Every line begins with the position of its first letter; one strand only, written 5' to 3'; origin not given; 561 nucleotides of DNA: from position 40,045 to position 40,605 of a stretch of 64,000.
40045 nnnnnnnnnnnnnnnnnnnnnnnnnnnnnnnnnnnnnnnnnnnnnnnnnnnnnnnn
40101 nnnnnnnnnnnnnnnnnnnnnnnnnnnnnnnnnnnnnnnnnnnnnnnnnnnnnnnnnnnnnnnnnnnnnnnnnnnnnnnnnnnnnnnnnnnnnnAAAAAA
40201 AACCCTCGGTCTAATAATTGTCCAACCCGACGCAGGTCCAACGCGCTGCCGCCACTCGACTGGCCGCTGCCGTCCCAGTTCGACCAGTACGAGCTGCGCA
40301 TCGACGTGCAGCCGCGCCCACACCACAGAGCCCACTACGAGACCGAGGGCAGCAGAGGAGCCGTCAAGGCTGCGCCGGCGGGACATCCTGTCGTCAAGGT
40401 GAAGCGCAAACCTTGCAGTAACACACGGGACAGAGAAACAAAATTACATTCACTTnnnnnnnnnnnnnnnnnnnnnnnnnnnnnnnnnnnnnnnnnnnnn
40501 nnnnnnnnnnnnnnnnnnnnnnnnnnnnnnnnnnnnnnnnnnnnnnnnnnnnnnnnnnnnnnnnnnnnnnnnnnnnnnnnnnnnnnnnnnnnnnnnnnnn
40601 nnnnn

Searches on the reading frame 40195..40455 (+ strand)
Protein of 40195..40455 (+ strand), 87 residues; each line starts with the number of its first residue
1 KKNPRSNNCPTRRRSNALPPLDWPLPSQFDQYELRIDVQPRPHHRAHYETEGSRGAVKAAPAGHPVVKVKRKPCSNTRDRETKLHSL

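Call 58: search_protein_families(library=pfam, proteins=[window:40195-40455:+], max_evalue=0.001)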
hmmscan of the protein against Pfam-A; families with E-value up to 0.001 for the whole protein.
window:40195-40455:+ (87 aa): 1 family
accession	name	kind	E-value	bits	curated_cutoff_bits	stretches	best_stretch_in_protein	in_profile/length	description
PF00554.27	RHD_DNA_bind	-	0.00043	20.7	27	1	34-69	1-43/169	Rel homology DNA-binding domain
